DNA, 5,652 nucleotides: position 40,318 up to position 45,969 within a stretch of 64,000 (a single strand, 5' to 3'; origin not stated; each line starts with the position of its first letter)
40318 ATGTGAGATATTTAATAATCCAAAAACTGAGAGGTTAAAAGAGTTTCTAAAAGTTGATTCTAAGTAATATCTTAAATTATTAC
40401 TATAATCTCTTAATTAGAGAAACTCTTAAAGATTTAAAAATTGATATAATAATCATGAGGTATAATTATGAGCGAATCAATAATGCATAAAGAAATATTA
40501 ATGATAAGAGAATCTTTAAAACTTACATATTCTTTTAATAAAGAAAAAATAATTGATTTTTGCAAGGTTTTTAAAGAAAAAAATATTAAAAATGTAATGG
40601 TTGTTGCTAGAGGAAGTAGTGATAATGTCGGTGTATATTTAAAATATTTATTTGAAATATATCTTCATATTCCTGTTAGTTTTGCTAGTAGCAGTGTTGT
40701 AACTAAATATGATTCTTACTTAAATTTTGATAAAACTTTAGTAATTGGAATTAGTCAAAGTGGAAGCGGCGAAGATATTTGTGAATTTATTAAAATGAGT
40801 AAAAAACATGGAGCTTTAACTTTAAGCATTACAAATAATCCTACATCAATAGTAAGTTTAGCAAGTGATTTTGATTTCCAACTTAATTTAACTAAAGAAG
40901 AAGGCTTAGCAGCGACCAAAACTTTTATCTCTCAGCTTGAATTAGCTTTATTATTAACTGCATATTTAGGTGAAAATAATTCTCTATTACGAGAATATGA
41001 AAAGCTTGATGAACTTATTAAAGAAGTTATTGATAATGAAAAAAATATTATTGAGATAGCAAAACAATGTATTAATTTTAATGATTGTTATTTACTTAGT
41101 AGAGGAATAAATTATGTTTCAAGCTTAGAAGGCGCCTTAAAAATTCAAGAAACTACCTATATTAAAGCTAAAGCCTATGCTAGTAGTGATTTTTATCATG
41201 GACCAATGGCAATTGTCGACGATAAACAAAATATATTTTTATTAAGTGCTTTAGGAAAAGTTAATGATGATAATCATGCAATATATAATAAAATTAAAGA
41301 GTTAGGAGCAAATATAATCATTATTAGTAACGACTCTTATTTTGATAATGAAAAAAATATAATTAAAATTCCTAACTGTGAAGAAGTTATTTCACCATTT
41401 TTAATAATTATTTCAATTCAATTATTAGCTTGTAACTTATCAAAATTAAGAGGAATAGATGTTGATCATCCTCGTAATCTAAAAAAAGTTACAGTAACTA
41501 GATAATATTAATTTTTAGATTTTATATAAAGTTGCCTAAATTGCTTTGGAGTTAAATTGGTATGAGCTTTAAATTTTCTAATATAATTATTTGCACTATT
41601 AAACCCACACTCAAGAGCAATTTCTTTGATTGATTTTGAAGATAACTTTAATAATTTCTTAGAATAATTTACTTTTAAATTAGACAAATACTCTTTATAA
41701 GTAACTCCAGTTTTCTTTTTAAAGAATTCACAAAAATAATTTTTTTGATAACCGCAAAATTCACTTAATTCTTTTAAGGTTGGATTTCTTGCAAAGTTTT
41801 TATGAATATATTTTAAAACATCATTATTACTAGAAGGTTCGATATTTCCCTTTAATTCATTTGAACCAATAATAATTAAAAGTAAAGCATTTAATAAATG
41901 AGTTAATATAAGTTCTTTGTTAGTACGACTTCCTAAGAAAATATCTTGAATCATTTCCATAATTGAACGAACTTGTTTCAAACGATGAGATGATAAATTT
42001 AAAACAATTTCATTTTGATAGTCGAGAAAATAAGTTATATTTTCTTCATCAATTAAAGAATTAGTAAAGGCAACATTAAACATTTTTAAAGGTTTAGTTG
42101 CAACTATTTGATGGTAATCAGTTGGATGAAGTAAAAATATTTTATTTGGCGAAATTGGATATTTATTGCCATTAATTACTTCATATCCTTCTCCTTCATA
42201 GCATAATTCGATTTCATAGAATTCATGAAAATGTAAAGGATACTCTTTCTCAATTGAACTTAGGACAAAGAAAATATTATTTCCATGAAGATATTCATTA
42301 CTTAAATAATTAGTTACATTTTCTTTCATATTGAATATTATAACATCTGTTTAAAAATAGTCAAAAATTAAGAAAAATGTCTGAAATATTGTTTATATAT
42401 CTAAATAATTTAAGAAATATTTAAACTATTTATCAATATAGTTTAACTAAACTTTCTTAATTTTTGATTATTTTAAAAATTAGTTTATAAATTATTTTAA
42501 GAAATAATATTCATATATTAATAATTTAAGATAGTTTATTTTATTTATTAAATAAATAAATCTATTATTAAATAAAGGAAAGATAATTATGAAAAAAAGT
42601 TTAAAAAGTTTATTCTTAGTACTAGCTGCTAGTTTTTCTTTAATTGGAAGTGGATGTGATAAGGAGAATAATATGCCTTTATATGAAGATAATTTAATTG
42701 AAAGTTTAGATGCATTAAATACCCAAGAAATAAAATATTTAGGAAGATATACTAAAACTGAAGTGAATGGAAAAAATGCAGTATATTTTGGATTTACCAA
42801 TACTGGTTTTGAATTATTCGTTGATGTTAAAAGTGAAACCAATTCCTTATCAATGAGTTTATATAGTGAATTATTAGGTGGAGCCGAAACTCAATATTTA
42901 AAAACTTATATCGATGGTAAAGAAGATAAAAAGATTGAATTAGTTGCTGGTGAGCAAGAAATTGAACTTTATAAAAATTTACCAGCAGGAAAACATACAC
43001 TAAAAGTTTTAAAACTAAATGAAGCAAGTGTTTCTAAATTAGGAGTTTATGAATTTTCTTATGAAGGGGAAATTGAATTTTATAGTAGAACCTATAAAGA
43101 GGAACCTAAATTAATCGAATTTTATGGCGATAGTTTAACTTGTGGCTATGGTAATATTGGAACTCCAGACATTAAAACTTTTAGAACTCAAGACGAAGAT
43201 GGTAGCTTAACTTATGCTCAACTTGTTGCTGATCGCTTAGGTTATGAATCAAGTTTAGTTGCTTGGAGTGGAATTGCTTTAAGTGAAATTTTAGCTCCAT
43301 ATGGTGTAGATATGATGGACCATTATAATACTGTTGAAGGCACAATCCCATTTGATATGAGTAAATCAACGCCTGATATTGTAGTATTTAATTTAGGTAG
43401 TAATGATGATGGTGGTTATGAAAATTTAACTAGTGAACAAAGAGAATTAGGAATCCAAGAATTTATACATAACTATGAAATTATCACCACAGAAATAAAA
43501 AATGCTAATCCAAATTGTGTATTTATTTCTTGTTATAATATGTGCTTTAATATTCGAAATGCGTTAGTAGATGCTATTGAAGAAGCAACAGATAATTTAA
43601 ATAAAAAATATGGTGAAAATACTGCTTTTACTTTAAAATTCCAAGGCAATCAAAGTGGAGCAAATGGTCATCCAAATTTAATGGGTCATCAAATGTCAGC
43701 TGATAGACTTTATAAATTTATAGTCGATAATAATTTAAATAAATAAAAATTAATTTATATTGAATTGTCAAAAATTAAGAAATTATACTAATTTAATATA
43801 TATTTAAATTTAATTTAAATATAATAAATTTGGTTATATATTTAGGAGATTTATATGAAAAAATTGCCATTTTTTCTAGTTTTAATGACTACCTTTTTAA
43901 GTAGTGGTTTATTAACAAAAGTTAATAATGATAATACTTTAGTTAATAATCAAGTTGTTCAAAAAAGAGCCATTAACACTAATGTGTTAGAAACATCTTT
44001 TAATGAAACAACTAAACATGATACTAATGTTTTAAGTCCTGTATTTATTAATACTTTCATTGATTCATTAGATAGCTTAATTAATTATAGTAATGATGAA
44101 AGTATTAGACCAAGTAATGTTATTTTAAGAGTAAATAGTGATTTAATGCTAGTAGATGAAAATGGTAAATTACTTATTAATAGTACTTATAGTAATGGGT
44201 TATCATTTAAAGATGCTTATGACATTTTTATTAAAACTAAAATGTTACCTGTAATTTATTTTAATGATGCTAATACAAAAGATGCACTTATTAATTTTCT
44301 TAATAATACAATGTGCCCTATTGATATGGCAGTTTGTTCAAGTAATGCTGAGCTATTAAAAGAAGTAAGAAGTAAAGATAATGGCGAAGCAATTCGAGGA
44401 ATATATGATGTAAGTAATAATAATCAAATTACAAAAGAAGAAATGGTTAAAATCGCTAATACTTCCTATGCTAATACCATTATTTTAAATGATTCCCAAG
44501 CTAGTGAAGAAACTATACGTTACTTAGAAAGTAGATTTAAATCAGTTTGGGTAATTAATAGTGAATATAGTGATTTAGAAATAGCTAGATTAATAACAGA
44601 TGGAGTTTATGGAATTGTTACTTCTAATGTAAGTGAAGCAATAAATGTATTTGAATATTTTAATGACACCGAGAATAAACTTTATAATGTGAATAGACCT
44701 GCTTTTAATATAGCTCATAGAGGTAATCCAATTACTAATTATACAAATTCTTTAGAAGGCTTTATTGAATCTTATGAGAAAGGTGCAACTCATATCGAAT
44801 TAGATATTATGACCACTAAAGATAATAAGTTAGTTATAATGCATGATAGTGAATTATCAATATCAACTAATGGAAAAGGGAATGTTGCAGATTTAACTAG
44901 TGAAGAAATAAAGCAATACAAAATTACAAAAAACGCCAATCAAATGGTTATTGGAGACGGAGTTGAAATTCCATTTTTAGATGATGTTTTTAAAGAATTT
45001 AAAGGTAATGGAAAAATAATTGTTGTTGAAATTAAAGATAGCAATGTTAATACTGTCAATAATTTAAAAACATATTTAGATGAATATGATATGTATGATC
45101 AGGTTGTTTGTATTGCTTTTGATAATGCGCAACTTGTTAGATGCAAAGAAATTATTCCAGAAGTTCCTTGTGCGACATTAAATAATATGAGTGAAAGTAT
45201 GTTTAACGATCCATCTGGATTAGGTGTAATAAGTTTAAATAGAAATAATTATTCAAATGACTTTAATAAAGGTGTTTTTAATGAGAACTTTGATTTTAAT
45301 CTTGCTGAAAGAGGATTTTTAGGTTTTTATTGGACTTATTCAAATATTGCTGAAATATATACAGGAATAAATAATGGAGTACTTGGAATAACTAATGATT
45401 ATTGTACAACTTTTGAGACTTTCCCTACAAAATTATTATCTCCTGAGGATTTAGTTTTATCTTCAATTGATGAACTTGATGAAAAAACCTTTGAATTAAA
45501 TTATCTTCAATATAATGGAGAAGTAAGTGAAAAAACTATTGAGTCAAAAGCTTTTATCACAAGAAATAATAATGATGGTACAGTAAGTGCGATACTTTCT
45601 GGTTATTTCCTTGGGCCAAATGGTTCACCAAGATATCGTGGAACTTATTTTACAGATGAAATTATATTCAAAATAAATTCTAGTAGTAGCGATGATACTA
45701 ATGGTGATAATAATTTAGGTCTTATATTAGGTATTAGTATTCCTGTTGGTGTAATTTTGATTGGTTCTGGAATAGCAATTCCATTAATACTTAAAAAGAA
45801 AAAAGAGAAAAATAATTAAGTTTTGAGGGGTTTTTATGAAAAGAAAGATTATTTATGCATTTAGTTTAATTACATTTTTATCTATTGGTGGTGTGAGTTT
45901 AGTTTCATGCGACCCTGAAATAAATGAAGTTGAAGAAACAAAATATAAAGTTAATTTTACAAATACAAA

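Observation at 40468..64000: Large surface-enzyme locus that looks built to dismantle a phosphodiester-linked amino-sugar polymer (teichoic-acid/phosphoglycan scavenging)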

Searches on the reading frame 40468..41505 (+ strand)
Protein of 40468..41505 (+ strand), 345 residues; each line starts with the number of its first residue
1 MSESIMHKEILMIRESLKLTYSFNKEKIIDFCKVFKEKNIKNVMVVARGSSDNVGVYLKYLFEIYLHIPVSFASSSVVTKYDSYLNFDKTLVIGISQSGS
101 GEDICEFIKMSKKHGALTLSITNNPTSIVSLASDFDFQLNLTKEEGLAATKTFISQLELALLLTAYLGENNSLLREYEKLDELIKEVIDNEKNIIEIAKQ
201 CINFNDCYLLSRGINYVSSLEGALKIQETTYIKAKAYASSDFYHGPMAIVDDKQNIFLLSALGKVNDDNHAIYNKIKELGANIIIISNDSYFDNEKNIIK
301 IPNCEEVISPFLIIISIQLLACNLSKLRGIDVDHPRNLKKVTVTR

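Call 4: search_protein_families(library=pfam, proteins=[window:40468-41505:+], max_evalue=0.01)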
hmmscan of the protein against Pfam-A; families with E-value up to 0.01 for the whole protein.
window:40468-41505:+ (345 aa): 1 family
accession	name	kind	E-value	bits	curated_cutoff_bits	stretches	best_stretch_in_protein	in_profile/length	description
PF01380.27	SIS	-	2.3e-28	99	25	2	40-163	5-128/131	SIS domain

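Call 14: search_protein_families(library=ncbifam, proteins=[window:40468-41505:+], max_evalue=0.01)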
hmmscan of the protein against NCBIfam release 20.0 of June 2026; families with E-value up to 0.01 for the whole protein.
window:40468-41505:+ (345 aa): 15 families
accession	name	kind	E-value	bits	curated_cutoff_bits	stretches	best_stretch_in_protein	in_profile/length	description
NF001484.0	PRK00331.1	subfamily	9.4e-68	229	381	1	6-343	254-600/601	isomerizing glutamine--fructose-6-phosphate transaminase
TIGR01135.1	glmS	equivalog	2.4e-64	217.9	418.05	1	6-343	253-606/607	glutamine--fructose-6-phosphate transaminase (isomerizing)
NF046059.1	NagB_SO3506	equivalog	1.6e-58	198.6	430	1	4-344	2-329/330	glucosamine-6-phosphate deaminase NagB-II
NF041128.1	glucosaP_deam_GlmD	equivalog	1e-23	84.1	580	1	41-341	32-320/323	glucosamine-6-phosphate deaminase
NF008481.0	PRK11382.1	equivalog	5.1e-13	48.9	430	1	36-331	40-327/340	fructoselysine 6-phosphate deglycase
TIGR02815.1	agaS_fam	subfamily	4.8e-07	29.1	529.2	1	37-336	40-355/372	putative sugar isomerase, AgaS family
NF008458.0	PRK11337.1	equivalog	4.6e-06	25.8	378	1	87-135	187-235/293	MurR/RpiR family transcriptional regulator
NF040776.2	AlsR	equivalog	1.6e-05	24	400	1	88-136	176-224/279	transcriptional repressor AlsR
TIGR00393.1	kpsF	subfamily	2.7e-05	23.9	203.7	1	90-150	49-112/268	KpsF/GutQ family sugar-phosphate isomerase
NF008141.0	PRK10892.1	equivalog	4.6e-05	22.8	505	1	9-151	18-162/328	arabinose-5-phosphate isomerase KdsD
NF006426.0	PRK08674.1-6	subfamily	0.00016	20.7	295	1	6-123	16-125/354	bifunctional phosphoglucose/phosphomannose isomerase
NF006425.0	PRK08674.1-5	equivalog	0.0003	19.8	471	1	37-123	46-129/358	bifunctional phosphoglucose/phosphomannose isomerase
NF041755.1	RuMP_HxlAB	equivalog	0.0008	18.5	500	1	91-143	291-343/391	bifunctional 3-hexulose-6-phosphate synthase/6-phospho-3-hexuloisomerase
NF003915.0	PRK05441.1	subfamily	0.0015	17.6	168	1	89-141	132-184/300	N-acetylmuramic acid 6-phosphate etherase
TIGR00274.1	TIGR00274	equivalog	0.0031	16.6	302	1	90-139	128-177/291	N-acetylmuramic acid 6-phosphate etherase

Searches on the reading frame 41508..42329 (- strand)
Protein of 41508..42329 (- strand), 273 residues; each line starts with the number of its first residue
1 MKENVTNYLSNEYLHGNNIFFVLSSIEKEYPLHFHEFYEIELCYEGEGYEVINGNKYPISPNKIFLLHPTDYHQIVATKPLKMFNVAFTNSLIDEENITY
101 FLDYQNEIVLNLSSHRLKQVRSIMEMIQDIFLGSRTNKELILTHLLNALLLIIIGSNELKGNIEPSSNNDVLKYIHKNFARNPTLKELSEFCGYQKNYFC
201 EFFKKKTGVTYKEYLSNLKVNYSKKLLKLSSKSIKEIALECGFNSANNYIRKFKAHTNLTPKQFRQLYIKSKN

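Call 4: search_protein_families(library=pfam, proteins=[window:41508-42329:-], max_evalue=0.01)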
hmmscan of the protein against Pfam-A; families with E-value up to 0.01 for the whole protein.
window:41508-42329:- (273 aa): 5 families
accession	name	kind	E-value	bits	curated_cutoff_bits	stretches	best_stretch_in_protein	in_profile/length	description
PF00165.29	HTH_AraC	-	4.5e-22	78.1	26.6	2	229-266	6-42/42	Bacterial regulatory helix-turn-helix proteins, AraC family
PF12833.13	HTH_18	-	5.6e-18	65.4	33.6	1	191-266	4-79/80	Helix-turn-helix domain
PF02311.25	AraC_binding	-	4.9e-13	49.4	21.1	1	28-134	14-116/135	AraC-like ligand binding domain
PF06339.18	Ectoine_synth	-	5.2e-05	23.9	27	1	27-92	45-111/127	Ectoine synthase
PF07883.17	Cupin_2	-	0.0057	16.8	27.2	1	29-86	10-69/70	Cupin domain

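Call 14: search_protein_families(library=ncbifam, proteins=[window:41508-42329:-], max_evalue=0.01)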
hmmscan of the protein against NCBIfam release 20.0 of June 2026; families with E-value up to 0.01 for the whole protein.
window:41508-42329:- (273 aa): 33 families (the best 25 are shown)
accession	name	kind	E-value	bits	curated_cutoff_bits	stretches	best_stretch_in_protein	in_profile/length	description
NF010028.0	PRK13503.1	equivalog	3e-25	89.2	288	1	28-266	26-271/278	HTH-type transcriptional activator RhaS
NF047455.1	TF_Staph_AryK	equivalog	1.1e-21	76.9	850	1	51-270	36-261/759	transcriptional regulator AryK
NF010026.0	PRK13501.1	equivalog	1.6e-21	76.7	363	1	27-272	28-282/290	HTH-type transcriptional activator RhaR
NF010025.2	PRK13500.1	equivalog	2.4e-20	73.3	525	1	32-268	33-278/282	HTH-type transcriptional activator RhaR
NF033869.1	viru_reg_Rsp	equivalog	1.3e-17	63.5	400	1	52-268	36-249/701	AraC family transcriptional regulator Rsp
NF010027.0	PRK13502.1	equivalog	1e-16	61.3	384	1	32-270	33-280/282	HTH-type transcriptional activator RhaR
TIGR04094.1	adjacent_YSIRK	equivalog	1.7e-16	60.2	200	1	169-265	288-383/383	YSIRK-targeted surface antigen transcriptional regulator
NF007693.0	PRK10371.1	equivalog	5.1e-16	58.7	253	1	170-271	202-303/309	transcriptional regulator MelR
NF047788.1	TransRegPocR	equivalog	1.8e-15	57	500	1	169-271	192-294/296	transcriptional regulator PocR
NF007633.0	PRK10296.1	equivalog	2.8e-14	53.3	264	1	6-270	12-277/280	transcriptional regulator ChbR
NF007860.0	PRK10572.1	equivalog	9.3e-14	51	208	1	38-270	50-287/292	arabinose operon transcriptional regulator AraC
NF049932.1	TranspRegBtr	equivalog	3.6e-13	48.9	900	1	45-264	38-262/531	bacillibactin transport transcriptional regulator Btr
NF006902.0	PRK09393.1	equivalog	6.9e-13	48.5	425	1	169-269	223-323/327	transcriptional regulator FtrA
TIGR02297.1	HpaA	equivalog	1.1e-11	44.5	274.65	1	28-266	34-286/287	4-hydroxyphenylacetate catabolism regulatory protein HpaA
NF012228.1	RobA_TF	equivalog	1.7e-10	40.9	380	1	169-266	6-103/286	MDR efflux pump AcrAB transcriptional activator RobA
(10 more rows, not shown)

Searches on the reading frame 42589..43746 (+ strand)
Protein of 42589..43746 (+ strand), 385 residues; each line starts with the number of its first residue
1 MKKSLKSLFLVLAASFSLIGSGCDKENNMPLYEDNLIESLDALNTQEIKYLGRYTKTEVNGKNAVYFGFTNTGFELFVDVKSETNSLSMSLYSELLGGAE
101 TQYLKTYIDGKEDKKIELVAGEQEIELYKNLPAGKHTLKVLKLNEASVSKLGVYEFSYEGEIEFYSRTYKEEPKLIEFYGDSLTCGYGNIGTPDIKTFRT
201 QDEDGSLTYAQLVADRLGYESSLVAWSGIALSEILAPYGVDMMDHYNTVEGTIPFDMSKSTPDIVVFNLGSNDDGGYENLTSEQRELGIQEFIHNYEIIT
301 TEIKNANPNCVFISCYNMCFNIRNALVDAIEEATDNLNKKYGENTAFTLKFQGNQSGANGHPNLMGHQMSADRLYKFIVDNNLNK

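Call 4: search_protein_families(library=pfam, proteins=[window:42589-43746:+], max_evalue=0.01)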
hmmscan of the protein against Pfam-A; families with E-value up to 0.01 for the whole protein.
window:42589-43746:+ (385 aa): 3 families
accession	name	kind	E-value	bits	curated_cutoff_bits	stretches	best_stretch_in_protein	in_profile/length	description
PF17996.7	CE2_N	-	1.9e-10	41.2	27.9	1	64-159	12-99/108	Carbohydrate esterase 2 N-terminal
PF13472.12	Lipase_GDSL_2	-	2.3e-09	38.4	32.9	1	178-341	1-135/178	GDSL-like Lipase/Acylhydrolase family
PF00657.28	Lipase_GDSL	-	6.7e-09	36.6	23.6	1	177-373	2-207/208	GDSL-like Lipase/Acylhydrolase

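Call 14: search_protein_families(library=ncbifam, proteins=[window:42589-43746:+], max_evalue=0.01)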
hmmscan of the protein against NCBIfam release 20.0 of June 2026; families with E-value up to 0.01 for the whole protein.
window:42589-43746:+ (385 aa): 1 family
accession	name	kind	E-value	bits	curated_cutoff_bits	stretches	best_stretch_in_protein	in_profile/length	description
NF042969.1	AcxyGlmanDactase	equivalog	1e-14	54.2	500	1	48-273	5-221/323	bifunctional acetylxylan esterase/glucomannan deacetylase AxeC2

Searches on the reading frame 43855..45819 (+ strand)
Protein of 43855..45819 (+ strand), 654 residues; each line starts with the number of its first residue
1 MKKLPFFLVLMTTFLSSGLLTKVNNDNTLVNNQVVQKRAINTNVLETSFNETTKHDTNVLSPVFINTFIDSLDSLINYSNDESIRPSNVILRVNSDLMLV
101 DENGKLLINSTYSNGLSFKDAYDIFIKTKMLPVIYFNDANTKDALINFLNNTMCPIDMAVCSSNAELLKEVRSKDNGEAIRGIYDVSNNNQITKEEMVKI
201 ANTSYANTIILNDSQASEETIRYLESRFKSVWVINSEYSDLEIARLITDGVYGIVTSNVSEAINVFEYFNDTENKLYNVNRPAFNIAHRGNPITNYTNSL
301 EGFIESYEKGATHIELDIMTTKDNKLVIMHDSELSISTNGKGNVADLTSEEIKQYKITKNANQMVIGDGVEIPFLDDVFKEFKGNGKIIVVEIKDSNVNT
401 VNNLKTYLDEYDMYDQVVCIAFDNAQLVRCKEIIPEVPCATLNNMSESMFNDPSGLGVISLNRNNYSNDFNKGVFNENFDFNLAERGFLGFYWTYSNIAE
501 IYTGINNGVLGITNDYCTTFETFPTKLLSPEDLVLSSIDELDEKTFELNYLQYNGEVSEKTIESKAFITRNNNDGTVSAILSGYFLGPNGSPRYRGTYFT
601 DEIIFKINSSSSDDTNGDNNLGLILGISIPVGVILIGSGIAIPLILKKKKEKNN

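Call 4: search_protein_families(library=pfam, proteins=[window:43855-45819:+], max_evalue=0.01)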
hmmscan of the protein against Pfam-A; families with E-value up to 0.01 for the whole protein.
window:43855-45819:+ (654 aa): 1 family
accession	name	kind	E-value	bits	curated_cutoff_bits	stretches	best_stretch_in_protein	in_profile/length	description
PF03009.23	GDPD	-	1.1e-27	98.2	23.6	1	288-516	1-241/244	Glycerophosphoryl diester phosphodiesterase family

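Call 14: search_protein_families(library=ncbifam, proteins=[window:43855-45819:+], max_evalue=0.01)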
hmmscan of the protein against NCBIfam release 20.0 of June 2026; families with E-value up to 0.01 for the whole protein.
window:43855-45819:+ (654 aa): 3 families
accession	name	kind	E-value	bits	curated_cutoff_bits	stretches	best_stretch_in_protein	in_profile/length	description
NF006989.0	PRK09454.1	equivalog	1.1e-13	51.1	264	1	285-465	12-196/251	glycerophosphodiester phosphodiesterase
NF053857.1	LysphglycPlipDStph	equivalog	5e-10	39.2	450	1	275-356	39-119/305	lysophosphatidylglycerol phospholipase D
NF008354.0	PRK11143.1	equivalog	7.6e-06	25.1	254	1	281-358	29-118/359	glycerophosphodiester phosphodiesterase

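Call 19: search_solved_structures(query=window:43855-45819:+, max_evalue=0.01)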
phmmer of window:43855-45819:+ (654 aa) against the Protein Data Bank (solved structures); distinct sequences matched with E-value up to 0.01: 24.
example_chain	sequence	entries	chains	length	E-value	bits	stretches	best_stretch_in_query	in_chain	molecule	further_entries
2pz0_A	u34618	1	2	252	1.9e-15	59.8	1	284-442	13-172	Glycerophosphoryl diester phosphodiesterase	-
9f49_AAA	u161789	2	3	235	5.6e-14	55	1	286-517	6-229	GP-PDE domain-containing protein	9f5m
9eul_A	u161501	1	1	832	8.6e-13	51.1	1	283-516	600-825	GP-PDE domain-containing protein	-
9euf_B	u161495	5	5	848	8.9e-13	51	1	283-516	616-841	GP-PDE domain-containing protein | ORF58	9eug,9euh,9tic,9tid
4oec_A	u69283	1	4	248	2.3e-12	49.7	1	286-398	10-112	Glycerophosphoryl diester phosphodiesterase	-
5t91_A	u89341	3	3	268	1.7e-11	46.8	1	284-520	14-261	Glycerophosphoryl diester phosphodiesterase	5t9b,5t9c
7e0v_A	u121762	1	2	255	2.4e-10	43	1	286-398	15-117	Glycerophosphodiester phosphodiesterase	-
4r7o_A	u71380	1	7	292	2.2e-09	39.8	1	279-416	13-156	Glycerophosphoryl diester phosphodiesterase, putative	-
7e2a_A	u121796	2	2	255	3.1e-09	39.4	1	286-398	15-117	Glycerophosphodiester phosphodiesterase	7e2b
2oog_A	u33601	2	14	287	6.6e-09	38.3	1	283-395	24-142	Glycerophosphoryl diester phosphodiesterase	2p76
7ym0_A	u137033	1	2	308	8e-09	38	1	283-355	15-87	Lysoplasmalogenase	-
7ymp_A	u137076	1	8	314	8.3e-09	37.9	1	283-355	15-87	Lysoplasmalogenase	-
7ymq_A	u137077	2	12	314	8.6e-09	37.9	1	283-355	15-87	Lysoplasmalogenase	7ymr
3i10_A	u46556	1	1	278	1.8e-08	36.9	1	282-412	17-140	Putative Glycerophosphoryl diester phosphodiesterase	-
1o1z_A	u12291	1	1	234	4.5e-08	35.5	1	275-359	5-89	glycerophosphodiester phosphodiesterase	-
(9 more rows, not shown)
